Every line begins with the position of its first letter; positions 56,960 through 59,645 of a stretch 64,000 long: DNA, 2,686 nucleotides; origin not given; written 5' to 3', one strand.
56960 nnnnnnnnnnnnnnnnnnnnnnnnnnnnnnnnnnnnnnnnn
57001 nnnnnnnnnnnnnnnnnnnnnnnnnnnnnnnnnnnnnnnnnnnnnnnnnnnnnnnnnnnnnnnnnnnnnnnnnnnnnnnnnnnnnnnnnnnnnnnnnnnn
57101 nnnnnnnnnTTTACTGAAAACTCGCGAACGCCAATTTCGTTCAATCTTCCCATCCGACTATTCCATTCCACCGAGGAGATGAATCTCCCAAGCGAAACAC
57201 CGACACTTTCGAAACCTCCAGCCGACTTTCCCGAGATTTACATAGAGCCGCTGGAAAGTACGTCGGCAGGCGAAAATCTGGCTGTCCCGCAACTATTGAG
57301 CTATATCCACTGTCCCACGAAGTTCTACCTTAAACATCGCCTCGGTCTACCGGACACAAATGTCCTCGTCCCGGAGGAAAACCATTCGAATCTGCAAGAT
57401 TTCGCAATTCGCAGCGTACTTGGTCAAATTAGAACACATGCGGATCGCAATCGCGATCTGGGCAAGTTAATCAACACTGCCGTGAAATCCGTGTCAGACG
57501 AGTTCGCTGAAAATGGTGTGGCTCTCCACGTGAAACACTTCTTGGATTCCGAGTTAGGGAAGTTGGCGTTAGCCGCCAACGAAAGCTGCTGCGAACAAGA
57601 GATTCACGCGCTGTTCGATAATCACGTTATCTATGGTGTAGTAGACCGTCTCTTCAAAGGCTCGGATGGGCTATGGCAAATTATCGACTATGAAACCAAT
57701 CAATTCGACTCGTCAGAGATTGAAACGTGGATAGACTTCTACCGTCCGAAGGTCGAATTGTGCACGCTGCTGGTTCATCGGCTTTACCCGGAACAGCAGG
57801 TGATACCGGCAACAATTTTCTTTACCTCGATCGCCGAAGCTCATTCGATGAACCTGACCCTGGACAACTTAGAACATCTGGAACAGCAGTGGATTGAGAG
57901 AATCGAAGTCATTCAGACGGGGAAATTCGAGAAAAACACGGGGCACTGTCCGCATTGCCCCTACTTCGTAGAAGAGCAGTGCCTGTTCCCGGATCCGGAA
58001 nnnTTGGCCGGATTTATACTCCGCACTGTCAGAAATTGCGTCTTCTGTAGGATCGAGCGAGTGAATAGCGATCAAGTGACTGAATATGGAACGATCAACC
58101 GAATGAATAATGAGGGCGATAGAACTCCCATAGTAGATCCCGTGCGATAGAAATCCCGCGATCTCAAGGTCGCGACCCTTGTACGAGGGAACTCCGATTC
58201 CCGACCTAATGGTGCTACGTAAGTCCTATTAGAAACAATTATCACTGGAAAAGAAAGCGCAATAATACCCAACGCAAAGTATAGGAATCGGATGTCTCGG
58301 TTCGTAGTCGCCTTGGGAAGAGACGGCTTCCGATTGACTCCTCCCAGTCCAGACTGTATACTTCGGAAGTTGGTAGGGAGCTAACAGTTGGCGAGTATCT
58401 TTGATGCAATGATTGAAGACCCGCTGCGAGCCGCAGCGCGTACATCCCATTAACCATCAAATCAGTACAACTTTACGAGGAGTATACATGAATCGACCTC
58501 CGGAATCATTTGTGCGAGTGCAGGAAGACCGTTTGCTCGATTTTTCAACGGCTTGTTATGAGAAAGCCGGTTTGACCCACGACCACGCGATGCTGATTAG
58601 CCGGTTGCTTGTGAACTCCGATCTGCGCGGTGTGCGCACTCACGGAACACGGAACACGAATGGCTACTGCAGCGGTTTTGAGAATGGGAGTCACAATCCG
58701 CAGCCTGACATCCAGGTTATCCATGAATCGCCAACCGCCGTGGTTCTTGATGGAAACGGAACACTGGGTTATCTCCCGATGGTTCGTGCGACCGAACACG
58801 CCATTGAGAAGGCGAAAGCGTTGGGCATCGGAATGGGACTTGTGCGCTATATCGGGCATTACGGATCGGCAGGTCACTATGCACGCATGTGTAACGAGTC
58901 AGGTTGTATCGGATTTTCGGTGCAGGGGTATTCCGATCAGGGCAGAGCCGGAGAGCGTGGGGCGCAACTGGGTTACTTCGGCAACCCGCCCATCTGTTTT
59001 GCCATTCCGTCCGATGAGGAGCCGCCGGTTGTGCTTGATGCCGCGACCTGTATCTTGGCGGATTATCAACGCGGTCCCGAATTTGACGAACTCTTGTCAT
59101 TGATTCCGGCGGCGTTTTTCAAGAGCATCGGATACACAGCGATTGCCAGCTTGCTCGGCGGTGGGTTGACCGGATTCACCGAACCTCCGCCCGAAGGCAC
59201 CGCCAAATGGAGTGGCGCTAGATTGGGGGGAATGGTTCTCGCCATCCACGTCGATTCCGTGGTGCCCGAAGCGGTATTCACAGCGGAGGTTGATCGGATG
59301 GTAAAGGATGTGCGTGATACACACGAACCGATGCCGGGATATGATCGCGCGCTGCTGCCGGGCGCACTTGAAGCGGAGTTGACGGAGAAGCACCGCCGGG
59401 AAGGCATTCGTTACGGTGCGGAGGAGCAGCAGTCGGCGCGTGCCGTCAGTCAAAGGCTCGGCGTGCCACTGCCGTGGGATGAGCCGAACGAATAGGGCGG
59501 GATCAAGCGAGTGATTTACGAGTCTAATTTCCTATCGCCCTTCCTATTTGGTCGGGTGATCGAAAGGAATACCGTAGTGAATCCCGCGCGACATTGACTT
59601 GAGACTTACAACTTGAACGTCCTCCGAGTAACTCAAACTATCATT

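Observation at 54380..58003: Stand-alone UvrD-like helicase fused to a Cas4/AddB-type Fe-S PD-(D/E)xK nuclease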

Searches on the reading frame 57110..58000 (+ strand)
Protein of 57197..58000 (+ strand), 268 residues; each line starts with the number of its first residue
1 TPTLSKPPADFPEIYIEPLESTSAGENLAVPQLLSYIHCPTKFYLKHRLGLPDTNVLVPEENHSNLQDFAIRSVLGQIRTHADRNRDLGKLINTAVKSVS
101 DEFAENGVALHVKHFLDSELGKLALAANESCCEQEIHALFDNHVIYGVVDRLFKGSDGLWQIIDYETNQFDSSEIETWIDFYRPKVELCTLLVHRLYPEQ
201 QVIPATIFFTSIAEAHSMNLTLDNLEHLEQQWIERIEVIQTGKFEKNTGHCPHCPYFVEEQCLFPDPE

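Call 24: search_protein_representatives(protein=window:57197-58000:+)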
Query: 268 residues. Proteins with E-value up to 0.001 (for the whole library): 463; up to 1e-10: 133; up to 1e-30: 10. The best 150 are listed.
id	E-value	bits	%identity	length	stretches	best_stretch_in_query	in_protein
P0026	2.2e-72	260.3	49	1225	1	9-266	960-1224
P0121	3.1e-72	259.8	52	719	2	67-264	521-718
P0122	2.0e-58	214.6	49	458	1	7-226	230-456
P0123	6.8e-44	166.9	39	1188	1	6-255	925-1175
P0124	1.6e-40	155.9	63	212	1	2-116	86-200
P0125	8.4e-38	147.0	36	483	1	9-264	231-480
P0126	3.4e-37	145.0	37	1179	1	9-263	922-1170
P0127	6.9e-36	140.7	40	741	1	6-263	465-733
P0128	3.1e-34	135.2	38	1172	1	9-264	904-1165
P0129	7.5e-34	134.0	33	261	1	10-263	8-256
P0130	1.4e-30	123.3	32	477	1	13-265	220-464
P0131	1.0e-29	120.4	30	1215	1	8-263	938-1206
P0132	1.4e-28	116.7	29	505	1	10-264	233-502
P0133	1.5e-27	113.4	34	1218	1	10-264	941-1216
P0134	1.5e-27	113.4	33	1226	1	2-264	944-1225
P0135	3.0e-27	112.3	29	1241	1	6-263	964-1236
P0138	1.9e-26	109.7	27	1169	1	11-265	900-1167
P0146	3.7e-23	98.9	37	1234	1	14-265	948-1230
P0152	2.5e-22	96.2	31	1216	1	13-265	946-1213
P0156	5.6e-21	91.8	33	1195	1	11-264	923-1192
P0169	9.8e-19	84.4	34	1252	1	28-258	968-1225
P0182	2.6e-17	79.8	28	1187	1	10-257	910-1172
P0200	1.4e-14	70.8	26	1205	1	14-259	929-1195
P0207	4.9e-14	69.0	27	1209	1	15-263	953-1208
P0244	2.5e-11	60.1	27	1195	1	16-257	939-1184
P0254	1.4e-10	57.7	26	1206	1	12-256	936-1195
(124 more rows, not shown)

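Call 30: list_cluster_members(proteins=[P0123, P0128, P0131, P0135, P0138, P0146, P0152, P0169, P0182, P0207])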
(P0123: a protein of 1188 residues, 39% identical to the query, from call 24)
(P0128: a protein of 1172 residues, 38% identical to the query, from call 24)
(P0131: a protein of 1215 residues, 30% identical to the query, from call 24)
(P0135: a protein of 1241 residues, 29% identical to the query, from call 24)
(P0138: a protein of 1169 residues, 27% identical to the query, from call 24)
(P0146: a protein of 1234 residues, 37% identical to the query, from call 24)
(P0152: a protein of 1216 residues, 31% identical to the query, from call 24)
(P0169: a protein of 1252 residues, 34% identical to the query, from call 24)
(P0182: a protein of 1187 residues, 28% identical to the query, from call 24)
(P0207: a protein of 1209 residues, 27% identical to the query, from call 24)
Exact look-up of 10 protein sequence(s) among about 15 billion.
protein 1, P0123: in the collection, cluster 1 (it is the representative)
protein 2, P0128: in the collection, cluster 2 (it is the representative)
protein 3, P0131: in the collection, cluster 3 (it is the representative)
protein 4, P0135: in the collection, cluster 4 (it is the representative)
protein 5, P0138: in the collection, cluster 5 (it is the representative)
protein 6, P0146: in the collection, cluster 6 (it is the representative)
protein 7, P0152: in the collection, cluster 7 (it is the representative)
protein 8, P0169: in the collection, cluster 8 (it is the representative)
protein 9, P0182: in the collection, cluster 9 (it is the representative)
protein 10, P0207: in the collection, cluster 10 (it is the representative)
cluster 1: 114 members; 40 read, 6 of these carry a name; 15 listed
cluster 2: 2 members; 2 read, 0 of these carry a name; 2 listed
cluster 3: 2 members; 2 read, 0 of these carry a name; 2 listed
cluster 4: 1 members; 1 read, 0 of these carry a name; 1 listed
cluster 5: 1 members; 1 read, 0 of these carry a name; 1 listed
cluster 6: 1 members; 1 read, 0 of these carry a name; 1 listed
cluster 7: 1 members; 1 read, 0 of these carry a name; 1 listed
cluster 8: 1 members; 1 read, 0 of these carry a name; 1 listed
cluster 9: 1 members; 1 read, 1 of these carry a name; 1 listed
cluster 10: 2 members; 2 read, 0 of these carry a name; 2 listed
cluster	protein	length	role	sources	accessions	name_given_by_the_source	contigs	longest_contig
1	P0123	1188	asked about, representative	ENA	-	-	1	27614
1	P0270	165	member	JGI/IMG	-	hypothetical protein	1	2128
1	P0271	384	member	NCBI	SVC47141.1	uncharacterized protein METZ01_LOCUS299995, partial [marine metagenome]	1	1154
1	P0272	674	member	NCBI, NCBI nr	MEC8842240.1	MAG: 3'-5' exonuclease, partial [Candidatus Poribacteria bacterium] | 3'-5' exonuclease [Candidatus Poribacteria bacterium]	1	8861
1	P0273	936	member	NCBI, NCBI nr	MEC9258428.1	MAG: UvrD-helicase domain-containing protein, partial [Candidatus Poribacteria bacterium] | UvrD-helicase domain-containing protein [Candidatus Poribacteria bacterium]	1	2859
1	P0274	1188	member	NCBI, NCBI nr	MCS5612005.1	MAG: UvrD-helicase domain-containing protein [Candidatus Poribacteria bacterium] | UvrD-helicase domain-containing protein [Candidatus Poribacteria bacterium]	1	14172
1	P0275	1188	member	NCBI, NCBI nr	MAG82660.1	hypothetical protein CMK10_00710 [Candidatus Poribacteria bacterium] | hypothetical protein [Candidatus Poribacteria bacterium]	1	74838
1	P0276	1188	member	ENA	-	-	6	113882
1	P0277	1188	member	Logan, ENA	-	-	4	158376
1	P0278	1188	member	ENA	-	-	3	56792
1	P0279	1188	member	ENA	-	-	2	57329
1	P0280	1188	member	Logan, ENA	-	-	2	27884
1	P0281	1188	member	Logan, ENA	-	-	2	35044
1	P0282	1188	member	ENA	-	-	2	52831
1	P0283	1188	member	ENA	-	-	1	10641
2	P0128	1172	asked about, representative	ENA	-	-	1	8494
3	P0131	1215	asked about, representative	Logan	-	-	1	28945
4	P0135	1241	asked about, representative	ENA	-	-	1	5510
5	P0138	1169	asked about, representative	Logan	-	-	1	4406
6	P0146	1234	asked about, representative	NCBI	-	-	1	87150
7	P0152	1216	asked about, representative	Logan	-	-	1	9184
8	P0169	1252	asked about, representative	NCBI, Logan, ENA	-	-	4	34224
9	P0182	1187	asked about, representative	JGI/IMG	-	ATP-dependent helicase/nuclease subunit A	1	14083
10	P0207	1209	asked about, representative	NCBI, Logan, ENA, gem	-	-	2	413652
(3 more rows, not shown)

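Call 64: predict_structure(alignment_id=A3)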
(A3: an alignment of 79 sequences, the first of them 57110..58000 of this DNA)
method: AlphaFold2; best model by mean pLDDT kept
length: 297 residues; sequences in the alignment: 79
mean_pLDDT: 89.7   pTM: 0.80
mean pLDDT of the five models: 89.7, 89.0, 89.0, 88.5, 88.0
residues with pLDDT >= 90: 214; 70-90: 51; 50-70: 25; < 50: 7
segments of 3 or more residues with pLDDT < 50: 86-90
pLDDT, mean of each block of 10 residues (from residue 1): 62 85 74 66 72 89 96 95 59 82 97 95 94 92 98 98 97 97 98 95 95 98 98 98 98 98 96 91 91 86
secondary structure, 60 per line:
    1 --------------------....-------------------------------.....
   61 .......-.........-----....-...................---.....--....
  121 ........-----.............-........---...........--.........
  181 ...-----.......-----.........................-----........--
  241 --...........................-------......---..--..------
elements in order: H21-24 E56-58 H59-67 H69-77 H83-86 H88-106 H110-114 H117-128 H134-146 H148-155 E159-169 E172-183 E189-195 H201-225 E231-238 E243-250 H251-269 H277-282

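Call 68: fold_search(model_id=the predicted structure, library=pdb)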
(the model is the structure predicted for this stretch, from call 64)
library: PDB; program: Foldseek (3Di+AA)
matches with E <= 10: 781; with E <= 0.001: 36
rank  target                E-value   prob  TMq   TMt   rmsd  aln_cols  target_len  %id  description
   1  9iab_A                4.8e-08  1.00  0.47  0.51   7.5       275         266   16  Structure of the Argonaute-associated Cas4 family protein 1 (ACE1) from Chroococcidiopsis thermalis (CtACE1) (released 2025-04-23)
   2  9iac_A                8.2e-08  1.00  0.47  0.52   7.2       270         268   14  Structure of the Argonaute-associated Cas4 family protein 1 (ACE1) from Microcystis aeruginosa (MaACE1) (released 2025-04-23)
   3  9iac_B                1.1e-07  1.00  0.50  0.55   6.6       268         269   14  Structure of the Argonaute-associated Cas4 family protein 1 (ACE1) from Microcystis aeruginosa (MaACE1) (released 2025-04-23)
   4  4ceh_A                2.1e-07  1.00  0.46  0.13   7.1       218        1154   13  Crystal structure of AddAB with a forked DNA substrate (released 2014-03-12)
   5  9iab_B                3.2e-07  1.00  0.48  0.53   7.3       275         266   15  Structure of the Argonaute-associated Cas4 family protein 1 (ACE1) from Chroococcidiopsis thermalis (CtACE1) (released 2025-04-23)
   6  3u44_A                3.4e-07  1.00  0.40  0.12   4.4       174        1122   13  Crystal structure of AddAB-DNA complex (released 2012-03-21)
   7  9kqh_A                1.6e-06  1.00  0.39  0.17   9.6       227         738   13  Crystal structure of Finegoldia magna DinG in complex with ssDNA and ADPNP (released 2025-12-03)
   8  9np6_A                2.4e-06  1.00  0.53  0.21   5.2       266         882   14  Cryo-EM structure of AdnA(D934A)-AdnB(D1014A) in complex with AMPPNP and blunt end DNA (released 2025-03-19)
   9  3h4r                  2.7e-06  1.00  0.47  0.61   5.6       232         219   12  Crystal structure of E. coli RecE exonuclease (released 2009-05-26)
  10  6ppu_A                3.2e-06  1.00  0.51  0.28   5.9       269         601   16  Cryo-EM structure of AdnAB-AMPPNP-DNA complex (released 2019-11-20)
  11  4ic1_D                4.2e-06  1.00  0.38  0.52   6.5       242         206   12  Crystal structure of SSO0001 (released 2013-01-16)
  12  6ppr_A                6.0e-06  1.00  0.51  0.21   6.3       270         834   16  Cryo-EM structure of AdnA(D934A)-AdnB(D1014A) in complex with AMPPNP and DNA (released 2019-11-20)
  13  4cei_A                6.8e-06  1.00  0.41  0.11   3.4       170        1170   14  Crystal structure of ADPNP-bound AddAB with a forked DNA substrate (released 2014-03-12)
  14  4cej_A                7.2e-06  1.00  0.40  0.11   4.8       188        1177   12  Crystal structure of AddAB-DNA-ADPNP complex at 3 Angstrom resolution (released 2014-03-12)
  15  4ic1_B                8.1e-06  1.00  0.37  0.50   6.6       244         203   11  Crystal structure of SSO0001 (released 2013-01-16)
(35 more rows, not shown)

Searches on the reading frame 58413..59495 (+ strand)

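Call 9: search_protein_families(library=pfam, proteins=[window:58413-59495:+], max_evalue=0.001)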
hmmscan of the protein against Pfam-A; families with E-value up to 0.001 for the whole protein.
window:58413-59495:+ (360 aa): 1 family
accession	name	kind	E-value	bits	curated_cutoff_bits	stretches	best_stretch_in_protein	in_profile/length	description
PF02615.19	Ldh_2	-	1.7e-57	195.5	38.8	2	37-216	2-179/333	Malate/L-lactate dehydrogenase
